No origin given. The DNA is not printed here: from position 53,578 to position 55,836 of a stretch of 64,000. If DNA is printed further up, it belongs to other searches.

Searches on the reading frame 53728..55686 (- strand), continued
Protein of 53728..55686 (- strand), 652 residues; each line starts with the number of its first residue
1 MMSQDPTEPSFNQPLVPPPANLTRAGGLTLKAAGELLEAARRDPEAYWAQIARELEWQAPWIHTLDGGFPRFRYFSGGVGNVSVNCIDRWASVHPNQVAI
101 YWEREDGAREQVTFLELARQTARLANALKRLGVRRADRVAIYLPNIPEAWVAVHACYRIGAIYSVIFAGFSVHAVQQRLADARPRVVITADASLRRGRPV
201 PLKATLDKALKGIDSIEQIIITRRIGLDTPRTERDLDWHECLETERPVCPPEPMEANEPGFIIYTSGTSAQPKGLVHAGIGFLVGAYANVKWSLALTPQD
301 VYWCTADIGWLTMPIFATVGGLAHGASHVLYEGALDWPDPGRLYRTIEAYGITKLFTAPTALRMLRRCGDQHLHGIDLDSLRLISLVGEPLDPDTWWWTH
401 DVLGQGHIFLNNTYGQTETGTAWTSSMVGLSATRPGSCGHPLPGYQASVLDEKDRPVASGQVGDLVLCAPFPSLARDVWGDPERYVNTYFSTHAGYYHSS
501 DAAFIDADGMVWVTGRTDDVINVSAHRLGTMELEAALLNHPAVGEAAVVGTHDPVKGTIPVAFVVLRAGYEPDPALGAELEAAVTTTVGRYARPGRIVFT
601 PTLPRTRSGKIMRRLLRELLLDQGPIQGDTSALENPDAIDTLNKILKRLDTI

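Call 38: find_encoding_contigs(protein=P0339, flank=7000, max_places=2)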
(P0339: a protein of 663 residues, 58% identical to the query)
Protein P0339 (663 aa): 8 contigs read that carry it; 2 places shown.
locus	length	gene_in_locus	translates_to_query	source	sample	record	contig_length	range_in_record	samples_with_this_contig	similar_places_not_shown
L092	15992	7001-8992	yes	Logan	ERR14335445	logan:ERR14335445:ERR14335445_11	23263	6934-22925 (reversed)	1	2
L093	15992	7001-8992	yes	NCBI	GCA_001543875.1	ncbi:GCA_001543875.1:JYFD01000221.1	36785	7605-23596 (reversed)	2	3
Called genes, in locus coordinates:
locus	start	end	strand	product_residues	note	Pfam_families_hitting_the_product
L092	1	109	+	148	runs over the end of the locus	?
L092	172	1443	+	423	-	PF00291:PALP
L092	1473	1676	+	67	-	PF04070:DUF378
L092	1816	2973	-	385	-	PF13439:Glyco_transf_4, PF13579:Glyco_trans_4_4, PF20706:GT4-conflict, PF00534:Glycos_transf_1, PF13692:Glyco_trans_1_4, PF13524:Glyco_trans_1_2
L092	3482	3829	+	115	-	PF11969:DcpS_C, PF01230:HIT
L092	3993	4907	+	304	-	PF00682:HMGL-like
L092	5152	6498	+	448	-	PF00289:Biotin_carb_N, PF02786:CPSase_L_D2, PF07478:Dala_Dala_lig_C, PF02785:Biotin_carb_C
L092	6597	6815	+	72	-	PF00364:Biotin_lipoyl, PF25919:BSH_CusB (faint), PF25973:BSH_CzcB (faint), PF25984:BSH_YknX (faint)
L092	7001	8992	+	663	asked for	PF16177:ACAS_N, PF00501:AMP-binding, PF13193:AMP-binding_C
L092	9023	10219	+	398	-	PF02771:Acyl-CoA_dh_N, PF02770:Acyl-CoA_dh_M, PF00441:Acyl-CoA_dh_1, PF08028:Acyl-CoA_dh_2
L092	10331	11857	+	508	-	PF01039:Carboxyl_trans, PF03255:ACCA (faint)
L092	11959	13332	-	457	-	PF00309:Sigma54_AID, PF04963:Sigma54_CBD, PF04552:Sigma54_DBD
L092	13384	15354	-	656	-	PF26965:MimR_N, PF01590:GAF, PF00158:Sigma54_activat, PF01078:Mg_chelatase (faint), PF14532:Sigma54_activ_2, PF07728:AAA_5 (weak), PF25601:AAA_lid_14, PF02954:HTH_8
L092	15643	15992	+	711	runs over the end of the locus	PF05378:Hydant_A_N, PF01968:Hydantoinase_A, PF19278:Hydant_A_C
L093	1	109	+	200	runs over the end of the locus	PF00694:Aconitase_C, PF27512:LeuD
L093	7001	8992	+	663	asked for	PF16177:ACAS_N, PF00501:AMP-binding, PF13193:AMP-binding_C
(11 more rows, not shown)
